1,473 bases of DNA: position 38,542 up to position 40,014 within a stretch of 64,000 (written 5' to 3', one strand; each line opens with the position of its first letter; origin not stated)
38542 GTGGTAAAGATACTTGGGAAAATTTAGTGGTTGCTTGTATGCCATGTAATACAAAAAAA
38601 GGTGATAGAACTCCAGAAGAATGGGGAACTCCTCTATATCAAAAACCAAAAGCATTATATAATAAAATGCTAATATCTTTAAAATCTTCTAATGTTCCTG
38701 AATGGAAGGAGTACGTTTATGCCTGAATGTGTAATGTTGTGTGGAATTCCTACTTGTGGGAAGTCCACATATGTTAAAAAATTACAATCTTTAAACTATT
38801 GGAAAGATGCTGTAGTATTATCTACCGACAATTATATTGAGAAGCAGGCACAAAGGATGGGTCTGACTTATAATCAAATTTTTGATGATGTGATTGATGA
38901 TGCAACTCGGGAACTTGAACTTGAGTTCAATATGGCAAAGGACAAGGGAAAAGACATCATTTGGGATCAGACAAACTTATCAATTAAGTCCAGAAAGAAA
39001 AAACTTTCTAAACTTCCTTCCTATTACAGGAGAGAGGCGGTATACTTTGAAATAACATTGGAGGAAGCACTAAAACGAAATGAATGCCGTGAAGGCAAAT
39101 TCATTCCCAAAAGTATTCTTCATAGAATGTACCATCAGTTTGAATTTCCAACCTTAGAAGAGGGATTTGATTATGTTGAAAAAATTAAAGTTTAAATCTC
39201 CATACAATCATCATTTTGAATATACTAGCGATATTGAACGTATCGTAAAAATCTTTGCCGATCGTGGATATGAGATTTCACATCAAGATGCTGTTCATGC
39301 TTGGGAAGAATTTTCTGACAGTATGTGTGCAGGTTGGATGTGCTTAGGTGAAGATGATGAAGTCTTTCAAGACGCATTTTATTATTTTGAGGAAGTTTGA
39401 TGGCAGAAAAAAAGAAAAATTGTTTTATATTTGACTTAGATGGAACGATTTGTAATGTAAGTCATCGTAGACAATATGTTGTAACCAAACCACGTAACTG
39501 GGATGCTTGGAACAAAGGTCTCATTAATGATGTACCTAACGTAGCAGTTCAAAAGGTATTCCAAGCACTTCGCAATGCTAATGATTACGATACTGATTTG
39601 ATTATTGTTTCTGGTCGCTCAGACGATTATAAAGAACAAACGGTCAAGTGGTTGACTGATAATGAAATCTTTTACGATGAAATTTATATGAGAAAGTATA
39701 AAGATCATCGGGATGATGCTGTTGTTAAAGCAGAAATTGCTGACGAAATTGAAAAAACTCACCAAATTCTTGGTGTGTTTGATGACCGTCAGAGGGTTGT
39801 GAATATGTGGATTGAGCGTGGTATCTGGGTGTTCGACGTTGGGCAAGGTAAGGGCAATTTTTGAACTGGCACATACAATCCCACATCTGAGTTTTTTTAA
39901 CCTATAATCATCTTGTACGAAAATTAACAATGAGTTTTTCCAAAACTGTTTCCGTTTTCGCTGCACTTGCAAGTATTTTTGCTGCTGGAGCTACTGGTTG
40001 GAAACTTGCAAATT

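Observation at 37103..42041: Expanded RNA-repair locus: two ligases, split Pnk, HNH insertion and a metallophosphoesterase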

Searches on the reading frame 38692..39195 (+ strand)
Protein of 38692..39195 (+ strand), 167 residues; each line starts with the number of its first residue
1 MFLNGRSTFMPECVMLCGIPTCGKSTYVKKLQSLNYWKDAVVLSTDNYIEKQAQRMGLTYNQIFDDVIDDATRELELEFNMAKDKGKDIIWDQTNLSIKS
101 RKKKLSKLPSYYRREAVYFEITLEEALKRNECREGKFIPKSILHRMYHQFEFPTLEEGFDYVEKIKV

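Call 3: search_protein_families(library=pfam, proteins=[window:38692-39195:+], max_evalue=0.01)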
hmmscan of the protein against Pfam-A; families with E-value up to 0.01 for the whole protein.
window:38692-39195:+ (167 aa): 5 families
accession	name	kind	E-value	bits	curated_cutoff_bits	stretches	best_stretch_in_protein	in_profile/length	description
PF13671.12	AAA_33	-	1.4e-16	61.5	27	1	14-153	2-143/143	AAA domain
PF08433.16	KTI12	-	3.5e-06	27.2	22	1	14-155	4-142/271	Chromatin associated protein KTI12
PF13207.12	AAA_17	-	0.00016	22.4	27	1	18-129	2-118/136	AAA domain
PF13238.12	AAA_18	-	0.0018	19.2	29.4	1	14-92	1-78/128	AAA domain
PF06414.18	Zeta_toxin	-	0.0037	17.1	22.3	1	11-149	16-165/199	Zeta toxin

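Call 4: search_protein_families(library=phrogs, proteins=[window:38692-39195:+], max_evalue=0.001)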
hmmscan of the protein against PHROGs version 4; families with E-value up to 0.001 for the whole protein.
window:38692-39195:+ (167 aa): 4 families
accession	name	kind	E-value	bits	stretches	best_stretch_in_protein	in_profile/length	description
phrog_6931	-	unknown function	1.9e-28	100.7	1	8-163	182-337/343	-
phrog_505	-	other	6.4e-15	56.4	1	10-152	1-142/295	polynucleotide kinase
phrog_2071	-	other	1e-13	52.7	1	11-151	16-142/282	ATPase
phrog_8238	-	DNA, RNA and nucleotide metabolism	4.5e-08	32.6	1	12-152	3-142/737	RNA ligase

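Call 6: search_protein_families(library=ncbifam, proteins=[window:38692-39195:+], max_evalue=0.001)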
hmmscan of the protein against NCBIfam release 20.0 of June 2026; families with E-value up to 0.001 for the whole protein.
window:38692-39195:+ (167 aa): 3 families
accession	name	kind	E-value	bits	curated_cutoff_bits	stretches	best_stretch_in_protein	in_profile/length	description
TIGR03574.1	selen_PSTK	equivalog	2.6e-10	40.2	290.5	1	14-159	2-141/249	L-seryl-tRNA(Sec) kinase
TIGR01663.1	PNK-3'Pase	equivalog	8e-06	24.5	502.8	1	11-166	364-501/520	bifunctional polynucleotide phosphatase/kinase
TIGR03575.1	selen_PSTK_euk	equivalog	0.00085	18.7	382.35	0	15-49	3-40/340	L-seryl-tRNA(Sec) kinase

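Call 18: search_solved_structures(query=window:38719-39195:+, max_evalue=0.01, show_alignments=2)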
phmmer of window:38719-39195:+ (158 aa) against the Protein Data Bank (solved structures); distinct sequences matched with E-value up to 0.01: 3.
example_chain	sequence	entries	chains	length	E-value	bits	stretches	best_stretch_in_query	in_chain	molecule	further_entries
4xrp_A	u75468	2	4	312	4.9e-05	26.6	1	2-152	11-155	Pnkp1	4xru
3adb_A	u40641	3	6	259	5.4e-05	26.5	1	5-147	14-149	L-seryl-tRNA(Sec) kinase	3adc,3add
3a4l_A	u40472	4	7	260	5.9e-05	26.4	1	5-147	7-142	L-seryl-tRNA(Sec) kinase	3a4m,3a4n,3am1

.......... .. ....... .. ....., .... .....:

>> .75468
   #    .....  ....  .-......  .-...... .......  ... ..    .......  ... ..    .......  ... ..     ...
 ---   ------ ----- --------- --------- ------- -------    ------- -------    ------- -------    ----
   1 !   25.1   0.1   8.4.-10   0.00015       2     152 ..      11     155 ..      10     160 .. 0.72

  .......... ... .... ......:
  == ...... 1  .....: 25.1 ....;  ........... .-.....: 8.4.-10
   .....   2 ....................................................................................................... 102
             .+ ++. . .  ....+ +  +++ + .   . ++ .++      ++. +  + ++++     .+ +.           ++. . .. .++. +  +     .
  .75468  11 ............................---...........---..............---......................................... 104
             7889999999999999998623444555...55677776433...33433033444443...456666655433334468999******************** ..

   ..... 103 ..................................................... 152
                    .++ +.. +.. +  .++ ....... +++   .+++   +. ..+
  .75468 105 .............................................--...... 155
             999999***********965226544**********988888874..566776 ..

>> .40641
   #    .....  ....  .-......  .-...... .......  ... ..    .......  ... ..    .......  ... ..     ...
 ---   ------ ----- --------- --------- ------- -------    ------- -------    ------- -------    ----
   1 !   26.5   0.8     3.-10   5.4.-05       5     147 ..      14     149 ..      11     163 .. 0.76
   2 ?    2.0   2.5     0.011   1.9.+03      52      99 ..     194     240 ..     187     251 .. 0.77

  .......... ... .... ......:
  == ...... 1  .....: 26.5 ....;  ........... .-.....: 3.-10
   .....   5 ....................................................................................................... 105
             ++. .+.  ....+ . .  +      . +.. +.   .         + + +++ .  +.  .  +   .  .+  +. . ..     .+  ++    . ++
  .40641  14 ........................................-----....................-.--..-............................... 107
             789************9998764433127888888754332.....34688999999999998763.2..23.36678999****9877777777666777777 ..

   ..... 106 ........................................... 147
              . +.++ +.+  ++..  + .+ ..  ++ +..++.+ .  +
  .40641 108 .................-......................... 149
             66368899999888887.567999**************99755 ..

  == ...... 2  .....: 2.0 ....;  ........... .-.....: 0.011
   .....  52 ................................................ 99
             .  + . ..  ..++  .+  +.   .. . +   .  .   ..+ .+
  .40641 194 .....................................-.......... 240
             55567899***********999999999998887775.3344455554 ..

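Call 41: search_solved_structures(query=A2, max_evalue=0.01, show_alignments=0)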
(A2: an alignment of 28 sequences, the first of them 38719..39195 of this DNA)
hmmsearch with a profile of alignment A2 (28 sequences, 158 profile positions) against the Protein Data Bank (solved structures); distinct sequences matched with E-value up to 0.01: 29.
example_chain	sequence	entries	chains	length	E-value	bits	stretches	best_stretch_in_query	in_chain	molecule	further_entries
3adb_A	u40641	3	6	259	2e-12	50.3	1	3-152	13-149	L-seryl-tRNA(Sec) kinase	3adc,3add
3a4l_A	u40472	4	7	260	2e-12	50.3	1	3-152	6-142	L-seryl-tRNA(Sec) kinase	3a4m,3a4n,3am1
3u7g_A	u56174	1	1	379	1.3e-09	41.3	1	68-156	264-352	Bifunctional polynucleotide phosphatase/kinase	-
3u7e_B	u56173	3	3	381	1.3e-09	41.2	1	68-156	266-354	Bifunctional polynucleotide phosphatase/kinase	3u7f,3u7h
1yj5_A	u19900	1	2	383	1.3e-09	41.2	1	68-156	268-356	5' polynucleotide kinase-3' phosphatase catalytic domain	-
3zvn_A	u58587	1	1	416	1.6e-09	40.9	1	68-156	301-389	BIFUNCTIONAL POLYNUCLEOTIDE PHOSPHATASE/KINASE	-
3zvl_A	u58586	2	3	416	1.6e-09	40.9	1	68-156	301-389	BIFUNCTIONAL POLYNUCLEOTIDE PHOSPHATASE/KINASE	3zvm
1ly1_A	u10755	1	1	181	1.9e-09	40.7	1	3-146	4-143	polynucleotide kinase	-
1ltq_A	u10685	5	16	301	7e-09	38.8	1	3-146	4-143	POLYNUCLEOTIDE KINASE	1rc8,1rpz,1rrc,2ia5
4xrp_A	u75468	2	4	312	1.7e-08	37.6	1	1-155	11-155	Pnkp1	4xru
9d8a_A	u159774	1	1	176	2.6e-08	37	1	67-152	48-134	Rhizopus azygosporus Kinase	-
9drz_A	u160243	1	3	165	2.3e-06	30.7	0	3-23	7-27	p-loop containing nucleoside triphosphatehydrolase protein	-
4gp7_A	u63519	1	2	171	1e-05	28.5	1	3-148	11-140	Metallophosphoesterase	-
4gp6_A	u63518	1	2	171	1.3e-05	28.2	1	3-148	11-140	Metallophosphoesterase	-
4jst_A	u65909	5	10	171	1.7e-05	27.8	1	3-148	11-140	Metallophosphoesterase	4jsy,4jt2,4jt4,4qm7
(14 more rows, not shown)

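Call 68: search_dna_similar(query=window:38719-39195:+, collection=phages, mode=protein, max_rows=25)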
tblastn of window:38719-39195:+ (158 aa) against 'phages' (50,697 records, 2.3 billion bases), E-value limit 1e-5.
Records with a match: 57; places in all: 59; records where one place covers at least 80% of the query: 57.
Best place of each record, by identity: <60% 57.
By first word of the organism name: Bacillus 21; Campylobacter 13; Sinorhizobium 4; Synechococcus 3; Caulobacter 2; Ruegeria 2; Xanthomonas 2; Stenotrophomonas 2; Mammaliicoccus 2; Bacteriophage 1; and 5 more.
By host as written in the record: Bacillus anthracis 6; Bacillus anthracis Sterne 6; - 5; Sinorhizobium meliloti 4; Bacillus cereus 4; Campylobacter sp. 4; Campylobacter jejuni 4; Ruegeria pomeroyi DSS-3 3; and 16 more.
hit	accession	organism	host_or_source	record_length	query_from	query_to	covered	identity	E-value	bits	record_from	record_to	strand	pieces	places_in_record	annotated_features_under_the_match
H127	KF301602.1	Caulobacter phage Cr30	Caulobacter crescentus CB15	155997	2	153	96%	43.1%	7e-22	96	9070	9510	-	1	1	hypothetical protein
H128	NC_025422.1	Caulobacter phage Cr30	Caulobacter crescentus CB15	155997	2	153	96%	43.1%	7e-22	96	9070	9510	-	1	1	ATPase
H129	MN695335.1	Synechococcus phage B23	Synechoccus sp.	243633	2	138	87%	47.5%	7e-26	107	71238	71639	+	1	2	hypothetical protein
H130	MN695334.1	Synechococcus phage B3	Synechoccus sp.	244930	2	138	87%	46.8%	9e-25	104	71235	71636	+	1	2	hypothetical protein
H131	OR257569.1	Ruegeria phage RpAliso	Ruegeria pomeroyi DSS-3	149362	2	153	96%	42.1%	1e-20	92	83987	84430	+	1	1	polynucleotide kinase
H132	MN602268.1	Bacteriophage DSS3_MAL1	-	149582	2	153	96%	41.6%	9e-22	96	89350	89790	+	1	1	zeta toxin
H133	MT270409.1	Phaeobacter phage MD18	Phaeobacter inhibens DSM 17395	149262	2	153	96%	40.9%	2e-21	95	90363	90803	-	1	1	hypothetical protein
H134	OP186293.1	Rhodobacter phage RcXuper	Rhodobacter capsulatus YW1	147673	2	153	96%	38.6%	2e-18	86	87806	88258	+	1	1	polynucleotide kinase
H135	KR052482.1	Sinorhizobium phage phiN3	Sinorhizobium meliloti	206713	2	151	95%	38.2%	2e-15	78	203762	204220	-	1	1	putative polyA polymerase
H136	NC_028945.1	Sinorhizobium phage phiN3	Sinorhizobium meliloti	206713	2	151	95%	38.2%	2e-15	78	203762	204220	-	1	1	putative polyA polymerase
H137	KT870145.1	Roseobacter phage DSS3P8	Ruegeria pomeroyi DSS-3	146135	6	151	92%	39.0%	6e-17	82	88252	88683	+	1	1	hypothetical protein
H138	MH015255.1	Ruegeria phage vB_RpoS-V10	Ruegeria pomeroyi DSS-3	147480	6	151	92%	39.0%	6e-17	82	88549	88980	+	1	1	hypothetical protein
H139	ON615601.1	Synechococcus phage BUCT-ZZ01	Synechococcus elongatus PCC 7942 = ...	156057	6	153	94%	38.3%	2e-14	75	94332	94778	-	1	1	hypothetical protein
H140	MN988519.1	Rhizobium phage RHph_I1_18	Rhizobium phaseoli I1_18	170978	5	151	93%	34.7%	2e-10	64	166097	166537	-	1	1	putative polynucleotide kinase protein | hypothetical protein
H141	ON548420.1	Bacillus phage vB_BanS-Thrax4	Bacillus anthracis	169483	1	156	99%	32.3%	2e-7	54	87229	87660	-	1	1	polynucleotide kinase | RNA ligase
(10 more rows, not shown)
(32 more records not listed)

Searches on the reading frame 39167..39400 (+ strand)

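Call 3: search_protein_families(library=pfam, proteins=[window:39167-39400:+], max_evalue=0.01)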
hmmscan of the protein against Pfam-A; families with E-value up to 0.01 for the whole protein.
window:39167-39400:+ (77 aa): 1 family
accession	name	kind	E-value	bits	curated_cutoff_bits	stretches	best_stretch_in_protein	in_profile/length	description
PF25325.1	EF-hand_EFHB_C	-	0.00026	21.1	27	1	15-61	17-63/75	EFHB C-terminal EF-hand domain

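Call 4: search_protein_families(library=phrogs, proteins=[window:39167-39400:+], max_evalue=0.001)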
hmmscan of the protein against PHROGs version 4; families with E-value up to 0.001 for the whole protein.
window:39167-39400:+ (77 aa): 0 families

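Call 6: search_protein_families(library=ncbifam, proteins=[window:39167-39400:+], max_evalue=0.001)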
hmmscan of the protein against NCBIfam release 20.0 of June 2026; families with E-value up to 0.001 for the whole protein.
window:39167-39400:+ (77 aa): 0 families

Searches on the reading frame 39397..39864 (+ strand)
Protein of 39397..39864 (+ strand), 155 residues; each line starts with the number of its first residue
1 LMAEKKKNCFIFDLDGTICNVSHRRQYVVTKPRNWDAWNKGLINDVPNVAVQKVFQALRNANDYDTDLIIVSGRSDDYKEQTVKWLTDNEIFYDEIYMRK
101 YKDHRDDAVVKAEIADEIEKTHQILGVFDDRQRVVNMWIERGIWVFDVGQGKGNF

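Call 3: search_protein_families(library=pfam, proteins=[window:39397-39864:+], max_evalue=0.01)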
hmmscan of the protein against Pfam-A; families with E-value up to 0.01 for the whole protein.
window:39397-39864:+ (155 aa): 3 families
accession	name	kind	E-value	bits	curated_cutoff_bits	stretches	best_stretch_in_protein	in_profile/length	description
PF25109.1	HAD_PNKP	-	6.9e-28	98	27.6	1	8-151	2-141/143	Polynucleotide kinase PNKP phosphatase domain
PF03767.20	Acid_phosphat_B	-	4.2e-09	36.7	27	1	4-130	74-204/230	HAD superfamily, subfamily IIIB (Acid phosphatase)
PF00702.32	Hydrolase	-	0.002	19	26.4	1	9-143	3-115/191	haloacid dehalogenase-like hydrolase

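Call 4: search_protein_families(library=phrogs, proteins=[window:39397-39864:+], max_evalue=0.001)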
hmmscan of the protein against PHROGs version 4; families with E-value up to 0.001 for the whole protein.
window:39397-39864:+ (155 aa): 4 families
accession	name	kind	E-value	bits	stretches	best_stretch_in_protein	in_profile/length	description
phrog_415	-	other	1.3e-36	127.4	1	4-152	18-168/218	polynucleotide kinase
phrog_505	-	other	1.1e-33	117.9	1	4-152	158-294/295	polynucleotide kinase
phrog_4889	-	other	3.2e-15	57.3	1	2-143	1-146/339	polynucleotide kinase/phosphorylase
phrog_1238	-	moron, auxiliary metabolic gene and host takeover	8.8e-07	29.7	1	4-100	19-105/155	phosphoheptose isomerase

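Call 6: search_protein_families(library=ncbifam, proteins=[window:39397-39864:+], max_evalue=0.001)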
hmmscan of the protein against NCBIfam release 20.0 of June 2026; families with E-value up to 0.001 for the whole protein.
window:39397-39864:+ (155 aa): 1 family
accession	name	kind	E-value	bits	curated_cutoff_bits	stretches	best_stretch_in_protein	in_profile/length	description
TIGR01675.1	plant-AP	equivalog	3.5e-05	23.2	264.3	1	6-130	76-204/229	plant acid phosphatase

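Call 19: search_solved_structures(query=window:39397-39864:+, max_evalue=0.01, show_alignments=2)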
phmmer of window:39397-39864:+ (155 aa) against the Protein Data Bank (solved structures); distinct sequences matched with E-value up to 0.01: 3.
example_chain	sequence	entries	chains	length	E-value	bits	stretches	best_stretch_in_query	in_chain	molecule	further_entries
4xrp_A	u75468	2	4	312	3.4e-11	46.6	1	13-148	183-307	Pnkp1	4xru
5uj0_A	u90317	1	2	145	2e-05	27.9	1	6-151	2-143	Polynucleotide kinase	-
1ltq_A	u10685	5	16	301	0.00016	24.9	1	6-151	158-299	POLYNUCLEOTIDE KINASE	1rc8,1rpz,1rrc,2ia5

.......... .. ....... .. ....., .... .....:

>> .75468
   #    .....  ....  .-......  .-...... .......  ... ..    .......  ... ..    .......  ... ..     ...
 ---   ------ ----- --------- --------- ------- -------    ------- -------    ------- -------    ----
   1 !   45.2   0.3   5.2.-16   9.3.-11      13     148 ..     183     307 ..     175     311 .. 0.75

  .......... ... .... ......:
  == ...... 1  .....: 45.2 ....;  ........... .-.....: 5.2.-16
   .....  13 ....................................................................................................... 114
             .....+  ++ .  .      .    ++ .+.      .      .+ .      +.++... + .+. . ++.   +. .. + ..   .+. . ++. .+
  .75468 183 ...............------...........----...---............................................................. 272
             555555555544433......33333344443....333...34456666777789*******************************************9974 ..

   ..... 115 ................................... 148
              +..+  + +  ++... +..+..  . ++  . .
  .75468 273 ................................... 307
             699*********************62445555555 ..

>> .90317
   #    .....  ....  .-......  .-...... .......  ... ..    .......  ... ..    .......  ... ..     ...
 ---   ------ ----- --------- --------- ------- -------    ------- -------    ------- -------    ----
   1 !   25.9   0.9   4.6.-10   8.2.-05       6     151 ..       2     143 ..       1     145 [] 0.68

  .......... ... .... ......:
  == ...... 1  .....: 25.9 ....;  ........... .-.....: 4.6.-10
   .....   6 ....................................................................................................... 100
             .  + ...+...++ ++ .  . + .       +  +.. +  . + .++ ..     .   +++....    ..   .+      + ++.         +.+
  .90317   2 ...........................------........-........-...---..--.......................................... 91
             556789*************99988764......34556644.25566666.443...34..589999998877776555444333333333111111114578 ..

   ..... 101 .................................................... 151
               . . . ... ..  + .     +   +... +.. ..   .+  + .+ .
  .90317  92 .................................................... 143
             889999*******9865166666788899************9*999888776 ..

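Call 67: search_dna_similar(query=window:39400-39864:+, collection=phages, mode=protein, max_rows=25)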
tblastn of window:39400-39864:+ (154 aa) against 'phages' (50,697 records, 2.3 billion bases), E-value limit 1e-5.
Records with a match: 2833; places in all: 2893; records where one place covers at least 80% of the query: 2821.
Best place of each record, by identity: <60% 2833.
By first word of the organism name: Klebsiella 691; Escherichia 528; Mycobacterium 315; Pseudomonas 300; Streptomyces 115; Vibrio 100; Aeromonas 73; Acinetobacter 69; Enterobacter 68; Shigella 53; and 64 more.
By host as written in the record: Klebsiella pneumoniae 292; - 255; Mycobacterium smegmatis mc2 155 222; Escherichia coli 182; Pseudomonas aeruginosa 117; Pseudomonas aeruginosa PAO1 85; Mycobacterium smegmatis mc#155 52; Streptomyces griseus ATCC 10137 45; and 555 more.
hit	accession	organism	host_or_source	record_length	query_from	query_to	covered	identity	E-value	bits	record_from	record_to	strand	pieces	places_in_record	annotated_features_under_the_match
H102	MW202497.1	Caudoviricetes sp.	Manatee Spring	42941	7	150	94%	41.1%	4e-22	97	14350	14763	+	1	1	polynucleotide kinase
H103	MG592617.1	Vibrio phage 1.250.O._10N.261.55.E11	Vibrio splendidus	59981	10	154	94%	37.8%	2e-16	80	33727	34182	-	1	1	HAD-like domain protein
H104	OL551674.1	Enterobacter phage vB_EcRAM-01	Enterobacter cloacae complex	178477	4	150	95%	36.9%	3e-14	74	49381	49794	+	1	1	polynucleotide kinase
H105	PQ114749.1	Microbacterium phage Wolfstar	Microbacterium paraoxydans NRRL B-24275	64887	6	148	93%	37.9%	2e-7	55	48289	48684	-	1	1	81: polynucleotide kinase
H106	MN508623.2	Enterobacter phage EC-F1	Enterobacter cloacae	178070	4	150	95%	36.8%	1e-13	73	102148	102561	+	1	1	polynucleotide kinase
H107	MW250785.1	Escherichia phage UPEC03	Escherichia coli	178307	4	150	95%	36.8%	1e-13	73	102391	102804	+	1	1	phosphatase/polynucleotide kinase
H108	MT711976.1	Streptomyces phage Coruscant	Streptomyces venezuelae ATCC 10712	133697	5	150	95%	36.7%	8e-18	84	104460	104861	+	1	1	polynucleotide kinase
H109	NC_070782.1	Streptomyces phage Coruscant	Streptomyces venezuelae ATCC 10712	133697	5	150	95%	36.7%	8e-18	84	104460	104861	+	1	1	ATPase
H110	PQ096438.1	Enterobacter phage Nando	Enterobacter cloacae complex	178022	3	150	96%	36.1%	8e-14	73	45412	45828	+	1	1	polynucleotide kinase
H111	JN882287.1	Cronobacter phage vB_CsaM_GAP161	Cronobacter sakazakii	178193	3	150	96%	36.1%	8e-14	73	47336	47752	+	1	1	3'phosphatase, 5'polynucleotide kinase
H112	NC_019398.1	Cronobacter phage vB_CsaM_GAP161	Cronobacter sakazakii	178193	3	150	96%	36.1%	8e-14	73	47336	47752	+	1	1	polynucleotide kinase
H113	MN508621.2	Enterobacter phage EC-W1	Enterobacter cloacae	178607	3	150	96%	36.1%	8e-14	73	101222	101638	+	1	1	polynucleotide kinase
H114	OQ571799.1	Enterobacter phage phi5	Enterobacter cloacae 55269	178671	3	150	96%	36.1%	8e-14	73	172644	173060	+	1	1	polynucleotide kinase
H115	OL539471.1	Cronobacter phage vB_CsaD_Banach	Cronobacter sakazakii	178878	3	150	96%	36.1%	8e-14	73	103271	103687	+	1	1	hypothetical protein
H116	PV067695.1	Enterobacter phage Entb_46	Enterobacter hormaechei 96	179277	3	150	96%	36.1%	8e-14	73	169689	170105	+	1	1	polynucleotide kinase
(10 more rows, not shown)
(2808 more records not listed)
